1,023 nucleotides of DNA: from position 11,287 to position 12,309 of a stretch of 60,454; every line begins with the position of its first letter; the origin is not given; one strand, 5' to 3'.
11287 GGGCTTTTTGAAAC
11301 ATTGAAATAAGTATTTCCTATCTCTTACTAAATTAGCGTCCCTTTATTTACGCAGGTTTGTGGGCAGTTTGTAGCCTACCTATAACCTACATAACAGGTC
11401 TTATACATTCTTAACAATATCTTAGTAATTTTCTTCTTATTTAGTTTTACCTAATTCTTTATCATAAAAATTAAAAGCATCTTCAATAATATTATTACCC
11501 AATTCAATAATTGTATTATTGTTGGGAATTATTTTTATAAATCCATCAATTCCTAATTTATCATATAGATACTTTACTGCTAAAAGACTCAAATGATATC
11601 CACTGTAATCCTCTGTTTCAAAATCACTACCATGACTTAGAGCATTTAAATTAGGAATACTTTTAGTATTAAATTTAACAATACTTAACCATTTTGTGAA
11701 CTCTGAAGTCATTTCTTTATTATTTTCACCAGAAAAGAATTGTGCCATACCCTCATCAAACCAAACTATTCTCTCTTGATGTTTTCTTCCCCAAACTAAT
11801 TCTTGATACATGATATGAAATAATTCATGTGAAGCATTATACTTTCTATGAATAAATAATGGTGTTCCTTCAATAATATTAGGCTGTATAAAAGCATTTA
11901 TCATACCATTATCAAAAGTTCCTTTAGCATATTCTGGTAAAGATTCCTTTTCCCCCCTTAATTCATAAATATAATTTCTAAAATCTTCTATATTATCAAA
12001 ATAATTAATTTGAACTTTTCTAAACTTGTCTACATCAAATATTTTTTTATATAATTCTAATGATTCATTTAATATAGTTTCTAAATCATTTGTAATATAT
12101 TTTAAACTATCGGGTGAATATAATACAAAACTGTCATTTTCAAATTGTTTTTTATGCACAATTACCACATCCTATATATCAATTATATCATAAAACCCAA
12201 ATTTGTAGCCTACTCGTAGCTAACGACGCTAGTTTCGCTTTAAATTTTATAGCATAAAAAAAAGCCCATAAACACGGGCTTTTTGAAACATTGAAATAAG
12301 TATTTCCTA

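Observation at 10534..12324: Two promoter-equipped single-gene cassettes stacked 3' of rpsI, each regenerating the rpsI 3' end and terminator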

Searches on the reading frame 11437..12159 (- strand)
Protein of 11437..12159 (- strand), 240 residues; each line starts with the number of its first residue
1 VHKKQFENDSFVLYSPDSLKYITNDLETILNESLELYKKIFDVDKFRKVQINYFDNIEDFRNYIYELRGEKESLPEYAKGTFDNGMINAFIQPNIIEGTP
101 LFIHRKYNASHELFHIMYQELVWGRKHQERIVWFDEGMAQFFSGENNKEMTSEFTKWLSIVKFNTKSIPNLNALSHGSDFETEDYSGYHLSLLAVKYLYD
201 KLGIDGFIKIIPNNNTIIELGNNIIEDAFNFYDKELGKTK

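Call 8: search_protein_families(library=pfam, proteins=[window:11437-12159:-], max_evalue=0.1)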
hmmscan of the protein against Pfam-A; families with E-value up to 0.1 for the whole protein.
window:11437-12159:- (240 aa): 3 families
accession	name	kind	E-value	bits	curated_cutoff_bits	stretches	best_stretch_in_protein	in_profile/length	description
PF07607.17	DUF1570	-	0.0035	18.1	22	1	110-179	6-71/129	Protein of unknown function (DUF1570)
PF01752.23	Peptidase_M9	-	0.007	16.1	26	1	107-201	160-251/289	Collagenase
PF13485.12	Peptidase_MA_2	-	0.023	15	32.4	1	109-213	70-169/201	Peptidase MA superfamily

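Call 25: find_encoding_contigs(protein=window:11437-12159:-, flank=6000, max_places=10)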
Protein window:11437-12159:- (240 aa): 7 contigs read that carry it; 6 places shown.
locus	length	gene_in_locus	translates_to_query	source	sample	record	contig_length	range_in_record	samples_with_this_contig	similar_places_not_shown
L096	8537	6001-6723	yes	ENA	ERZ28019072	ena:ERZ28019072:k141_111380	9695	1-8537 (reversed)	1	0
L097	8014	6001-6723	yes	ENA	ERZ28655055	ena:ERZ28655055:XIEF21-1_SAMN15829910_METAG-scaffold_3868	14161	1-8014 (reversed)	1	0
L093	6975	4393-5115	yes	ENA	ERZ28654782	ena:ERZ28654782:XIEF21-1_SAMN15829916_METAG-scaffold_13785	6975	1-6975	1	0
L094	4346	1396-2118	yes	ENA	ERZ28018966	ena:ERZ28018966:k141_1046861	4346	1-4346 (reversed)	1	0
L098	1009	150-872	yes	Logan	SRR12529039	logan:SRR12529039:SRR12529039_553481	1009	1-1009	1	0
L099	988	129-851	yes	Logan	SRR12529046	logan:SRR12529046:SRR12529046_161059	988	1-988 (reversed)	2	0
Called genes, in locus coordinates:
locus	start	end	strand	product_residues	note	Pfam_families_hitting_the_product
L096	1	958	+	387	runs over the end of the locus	PF00246:Peptidase_M14 (faint)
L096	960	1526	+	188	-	PF18907:DUF5662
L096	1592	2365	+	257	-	PF00005:ABC_tran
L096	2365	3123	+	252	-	PF00005:ABC_tran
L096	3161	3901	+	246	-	PF01416:PseudoU_synth_1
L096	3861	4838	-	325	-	PF03851:UvdE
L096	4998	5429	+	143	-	PF00572:Ribosomal_L13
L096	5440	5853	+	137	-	PF00380:Ribosomal_S9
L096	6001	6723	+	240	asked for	-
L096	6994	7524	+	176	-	PF13302:Acetyltransf_3, PF00583:Acetyltransf_1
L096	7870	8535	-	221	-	?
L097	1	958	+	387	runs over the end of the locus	PF00246:Peptidase_M14 (faint)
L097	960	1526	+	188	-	PF18907:DUF5662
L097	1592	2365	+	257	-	PF00005:ABC_tran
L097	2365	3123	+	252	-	PF00005:ABC_tran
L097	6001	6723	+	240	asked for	-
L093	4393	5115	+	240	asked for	-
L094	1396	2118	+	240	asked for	-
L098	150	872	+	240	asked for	-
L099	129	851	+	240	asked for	-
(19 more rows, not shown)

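Call 34: find_homologous_proteins(query=window:11437-12159:-, max_evalue=0.00001)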
Query window:11437-12159:- (240 aa): 474 proteins with E <= 0.00001 among 673 candidates; the best 120 are listed.
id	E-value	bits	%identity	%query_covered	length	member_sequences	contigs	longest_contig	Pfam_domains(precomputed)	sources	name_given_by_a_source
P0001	2.8e-157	539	100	100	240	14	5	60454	-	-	-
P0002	5.6e-137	473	88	100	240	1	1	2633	-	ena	-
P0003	3.4e-135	467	87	100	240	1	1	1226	-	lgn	-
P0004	6.6e-134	463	87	100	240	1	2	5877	-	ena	-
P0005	1.0e-131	456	86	100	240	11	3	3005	-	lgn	-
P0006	4.1e-131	454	84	100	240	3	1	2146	-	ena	-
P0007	3.9e-127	441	85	97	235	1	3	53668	-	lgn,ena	-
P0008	1.1e-126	439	85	97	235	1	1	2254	-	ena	-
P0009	2.1e-126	438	83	98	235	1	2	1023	-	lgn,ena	-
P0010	2.3e-126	438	85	97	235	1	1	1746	-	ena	-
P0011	4.5e-126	437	85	97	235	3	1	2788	-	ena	-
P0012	3.2e-125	434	83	98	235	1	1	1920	-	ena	-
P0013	3.2e-125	434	83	98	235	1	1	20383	-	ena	-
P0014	4.9e-125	434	84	97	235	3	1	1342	-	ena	-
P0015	9.3e-125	433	83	97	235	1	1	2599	-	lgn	-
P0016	2.0e-123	428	84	97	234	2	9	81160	-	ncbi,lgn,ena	-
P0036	4.8e-109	381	76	97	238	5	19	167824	-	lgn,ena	-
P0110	5.5e-82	293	59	97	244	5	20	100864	-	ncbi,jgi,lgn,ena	jgi:hypothetical protein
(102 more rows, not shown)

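Call 35: find_encoding_contigs(protein=P0016, flank=4000, max_places=6)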
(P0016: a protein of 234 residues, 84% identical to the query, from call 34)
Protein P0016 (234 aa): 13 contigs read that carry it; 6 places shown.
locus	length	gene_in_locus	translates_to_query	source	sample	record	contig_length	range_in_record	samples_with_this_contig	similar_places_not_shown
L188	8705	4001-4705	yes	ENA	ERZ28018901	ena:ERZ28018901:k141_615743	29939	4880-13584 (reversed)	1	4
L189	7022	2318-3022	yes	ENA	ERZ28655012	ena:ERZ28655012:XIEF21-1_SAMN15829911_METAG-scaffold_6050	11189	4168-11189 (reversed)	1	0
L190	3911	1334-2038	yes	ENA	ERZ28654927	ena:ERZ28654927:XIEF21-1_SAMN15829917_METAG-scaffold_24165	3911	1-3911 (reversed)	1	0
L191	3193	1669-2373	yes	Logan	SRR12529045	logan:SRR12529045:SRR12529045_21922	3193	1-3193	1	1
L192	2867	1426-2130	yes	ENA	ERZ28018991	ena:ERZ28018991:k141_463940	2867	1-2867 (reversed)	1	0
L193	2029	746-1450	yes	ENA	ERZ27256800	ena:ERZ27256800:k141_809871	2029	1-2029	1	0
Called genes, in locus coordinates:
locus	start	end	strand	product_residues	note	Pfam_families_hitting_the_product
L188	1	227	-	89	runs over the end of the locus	PF01649:Ribosomal_S20p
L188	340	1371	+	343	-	PF03418:Peptidase_A25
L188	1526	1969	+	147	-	PF00572:Ribosomal_L13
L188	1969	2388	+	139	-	PF00380:Ribosomal_S9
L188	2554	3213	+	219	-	-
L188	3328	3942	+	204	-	PF01725:Ham1p_like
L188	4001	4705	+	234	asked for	-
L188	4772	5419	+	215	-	PF01048:PNP_UDP_1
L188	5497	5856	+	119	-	PF00392:GntR, PF14502:HTH_41 (weak)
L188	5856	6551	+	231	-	PF00005:ABC_tran, PF13304:AAA_21 (weak)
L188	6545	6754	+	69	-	-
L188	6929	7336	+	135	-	-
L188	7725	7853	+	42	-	-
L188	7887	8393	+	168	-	PF14512:TM1586_NiRdase (faint), PF00881:Nitroreductase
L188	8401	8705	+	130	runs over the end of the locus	PF01243:PNPOx_N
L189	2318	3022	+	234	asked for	-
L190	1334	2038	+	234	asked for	-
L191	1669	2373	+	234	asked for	-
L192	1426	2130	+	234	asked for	-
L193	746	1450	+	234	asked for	-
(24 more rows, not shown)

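Call 36: find_encoding_contigs(protein=P0036, flank=4000, max_places=6)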
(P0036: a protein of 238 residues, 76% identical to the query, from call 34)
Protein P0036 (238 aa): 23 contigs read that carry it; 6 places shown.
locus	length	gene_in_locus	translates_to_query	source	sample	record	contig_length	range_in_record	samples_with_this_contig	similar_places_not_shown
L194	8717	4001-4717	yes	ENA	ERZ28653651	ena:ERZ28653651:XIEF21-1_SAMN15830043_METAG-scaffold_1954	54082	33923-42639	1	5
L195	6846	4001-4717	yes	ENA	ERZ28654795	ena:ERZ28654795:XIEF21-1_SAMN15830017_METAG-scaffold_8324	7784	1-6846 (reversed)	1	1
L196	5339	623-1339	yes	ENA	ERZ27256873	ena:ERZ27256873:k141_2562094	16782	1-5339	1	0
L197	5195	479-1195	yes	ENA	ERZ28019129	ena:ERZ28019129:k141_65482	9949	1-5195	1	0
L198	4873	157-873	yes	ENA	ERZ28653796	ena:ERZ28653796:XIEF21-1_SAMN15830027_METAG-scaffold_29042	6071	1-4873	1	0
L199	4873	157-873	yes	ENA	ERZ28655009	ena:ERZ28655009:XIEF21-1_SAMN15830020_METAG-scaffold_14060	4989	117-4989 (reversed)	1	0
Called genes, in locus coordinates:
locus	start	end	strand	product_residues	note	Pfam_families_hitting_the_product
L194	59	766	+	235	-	-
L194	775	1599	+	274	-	PF19293:CdaA_N, PF02457:DAC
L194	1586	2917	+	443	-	PF07949:YbbR (weak)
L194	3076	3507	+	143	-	PF00572:Ribosomal_L13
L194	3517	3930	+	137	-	PF00380:Ribosomal_S9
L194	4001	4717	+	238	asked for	-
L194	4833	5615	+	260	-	PF00142:Fer4_NifH, PF00448:SRP54 (faint), PF01656:CbiA, PF02374:ArsA_ATPase, PF06564:CBP_BcsQ, PF10609:ParA, PF13614:AAA_31, PF09140:MipZ (weak)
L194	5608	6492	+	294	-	PF02195:ParB_N, PF17762:HTH_ParB, PF01381:HTH_3 (weak)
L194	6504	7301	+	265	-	PF21088:MS_channel_1st, PF00924:MS_channel_2nd, PF21082:MS_channel_3rd (weak)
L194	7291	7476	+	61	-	PF06107:DUF951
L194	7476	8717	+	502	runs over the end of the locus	PF03806:ABG_transport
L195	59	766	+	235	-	-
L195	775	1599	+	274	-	PF19293:CdaA_N, PF02457:DAC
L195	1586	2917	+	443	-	PF07949:YbbR (weak)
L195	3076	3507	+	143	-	PF00572:Ribosomal_L13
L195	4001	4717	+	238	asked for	-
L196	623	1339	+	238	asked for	-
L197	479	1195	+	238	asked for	-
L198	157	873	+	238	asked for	-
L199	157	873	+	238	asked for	-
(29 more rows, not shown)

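Call 56: find_encoding_contigs(protein=P0007, flank=5000, max_places=4)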
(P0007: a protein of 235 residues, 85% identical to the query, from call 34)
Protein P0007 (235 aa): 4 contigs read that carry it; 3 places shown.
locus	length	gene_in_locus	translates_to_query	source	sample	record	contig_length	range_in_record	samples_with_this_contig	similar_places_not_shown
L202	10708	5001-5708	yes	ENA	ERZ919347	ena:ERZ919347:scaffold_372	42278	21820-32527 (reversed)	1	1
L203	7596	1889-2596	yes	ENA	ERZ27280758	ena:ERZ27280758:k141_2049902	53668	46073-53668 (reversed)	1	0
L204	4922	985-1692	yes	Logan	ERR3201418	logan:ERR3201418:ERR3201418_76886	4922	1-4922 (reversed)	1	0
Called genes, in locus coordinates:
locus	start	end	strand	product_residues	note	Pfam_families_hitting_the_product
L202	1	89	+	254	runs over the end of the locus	PF00005:ABC_tran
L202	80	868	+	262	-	PF00005:ABC_tran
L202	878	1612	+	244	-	PF01416:PseudoU_synth_1, PF10105:DUF2344 (faint), PF01416:PseudoU_synth_1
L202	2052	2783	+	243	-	-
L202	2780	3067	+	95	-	-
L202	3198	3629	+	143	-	PF00572:Ribosomal_L13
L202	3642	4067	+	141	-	PF00380:Ribosomal_S9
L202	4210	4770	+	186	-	PF00583:Acetyltransf_1, PF13673:Acetyltransf_10, PF13508:Acetyltransf_7, PF08445:FR47 (weak)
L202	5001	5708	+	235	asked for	-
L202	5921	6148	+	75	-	-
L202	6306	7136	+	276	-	PF01209:Ubie_methyltran, PF00891:Methyltransf_2, PF05891:Methyltransf_PK, PF05175:MTS, PF13489:Methyltransf_23, PF06325:PrmA, PF13649:Methyltransf_25, PF13847:Methyltransf_31, +5 more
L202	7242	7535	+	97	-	-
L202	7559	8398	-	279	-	PF02535:Zip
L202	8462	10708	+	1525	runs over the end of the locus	PF00498:FHA, PF01580:FtsK_SpoIIIE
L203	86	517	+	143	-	PF00572:Ribosomal_L13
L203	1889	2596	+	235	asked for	-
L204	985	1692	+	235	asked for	-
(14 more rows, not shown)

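Call 57: find_encoding_contigs(protein=P0110, flank=5000, max_places=4)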
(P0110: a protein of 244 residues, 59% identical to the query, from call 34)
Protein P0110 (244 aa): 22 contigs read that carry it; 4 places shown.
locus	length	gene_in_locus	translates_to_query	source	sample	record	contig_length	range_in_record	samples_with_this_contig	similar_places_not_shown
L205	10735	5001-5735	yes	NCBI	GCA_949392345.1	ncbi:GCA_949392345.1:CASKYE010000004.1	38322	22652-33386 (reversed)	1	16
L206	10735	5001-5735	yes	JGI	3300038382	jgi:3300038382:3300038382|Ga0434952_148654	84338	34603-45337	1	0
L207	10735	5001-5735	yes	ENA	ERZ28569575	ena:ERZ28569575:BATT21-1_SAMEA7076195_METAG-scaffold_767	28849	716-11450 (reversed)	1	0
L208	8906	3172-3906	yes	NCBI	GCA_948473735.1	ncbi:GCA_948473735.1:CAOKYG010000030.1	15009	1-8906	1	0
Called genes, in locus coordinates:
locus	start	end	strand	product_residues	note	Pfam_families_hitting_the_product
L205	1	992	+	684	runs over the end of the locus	PF03235:GmrSD_N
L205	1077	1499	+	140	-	PF04266:ASCH (weak)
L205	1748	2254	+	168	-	-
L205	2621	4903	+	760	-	PF02463:SMC_N (faint), PF03193:RsgA_GTPase (faint), PF13555:AAA_29 (faint), PF20703:nSTAND1 (faint), PF20720:nSTAND3 (faint), PF13191:AAA_16 (faint), PF13304:AAA_21 (faint), PF00005:ABC_tran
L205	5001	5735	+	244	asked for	-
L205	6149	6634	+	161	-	-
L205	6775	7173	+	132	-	PF04266:ASCH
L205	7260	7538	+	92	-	-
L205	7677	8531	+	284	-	PF02498:Bro-N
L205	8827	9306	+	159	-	PF00078:RVT_1 (weak)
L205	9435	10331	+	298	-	PF00069:Pkinase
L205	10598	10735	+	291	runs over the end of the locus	PF02498:Bro-N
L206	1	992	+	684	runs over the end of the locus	PF03235:GmrSD_N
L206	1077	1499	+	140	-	PF04266:ASCH (weak)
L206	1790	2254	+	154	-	-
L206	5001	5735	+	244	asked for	-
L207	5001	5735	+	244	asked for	-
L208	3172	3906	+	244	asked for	-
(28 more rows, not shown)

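Call 97: search_solved_structures(query=window:11437-12159:-, max_evalue=1)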
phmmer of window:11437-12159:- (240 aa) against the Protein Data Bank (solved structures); distinct sequences matched with E-value up to 1: 10.
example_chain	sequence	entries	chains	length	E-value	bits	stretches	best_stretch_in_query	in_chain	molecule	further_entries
9l5o_A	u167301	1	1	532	0.00088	22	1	33-152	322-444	microbial collagenase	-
7esi_A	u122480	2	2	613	0.0013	21.4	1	33-153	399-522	Collagenase unit (CU) | collagenase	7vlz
7z5u_A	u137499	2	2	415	0.0018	20.9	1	117-210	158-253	Collagenase ColG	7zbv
4are_A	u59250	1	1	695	0.0031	20.2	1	118-210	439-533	COLLAGENASE G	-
2y3u_A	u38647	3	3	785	0.0037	19.9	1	118-210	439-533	COLLAGENASE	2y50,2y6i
3ub6_A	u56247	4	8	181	0.056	16.1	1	22-71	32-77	chemoreceptor TlpB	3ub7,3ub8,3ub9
3wpw_A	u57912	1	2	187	0.17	14.5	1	34-106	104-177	PomB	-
3wpx_A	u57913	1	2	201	0.2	14.3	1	34-105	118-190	PomB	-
8zyz_A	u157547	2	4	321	0.51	12.9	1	34-105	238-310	PomB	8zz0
8zyv_A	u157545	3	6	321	0.52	12.9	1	34-105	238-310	PomB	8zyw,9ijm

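Call 98: search_protein_families(library=ncbifam, proteins=[window:11437-12159:-], max_evalue=0.01)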
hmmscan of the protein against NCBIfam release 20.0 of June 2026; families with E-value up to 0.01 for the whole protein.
window:11437-12159:- (240 aa): 2 families
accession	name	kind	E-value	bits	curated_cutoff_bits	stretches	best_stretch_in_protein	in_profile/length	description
NF033876.2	flagella_HExxH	equivalog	5e-06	26.2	205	1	110-210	134-228/384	flagellinolysin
NF047656.1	ColgnaseColALepto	equivalog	5.3e-05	21.5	1550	1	127-214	527-612/880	collagenase ColA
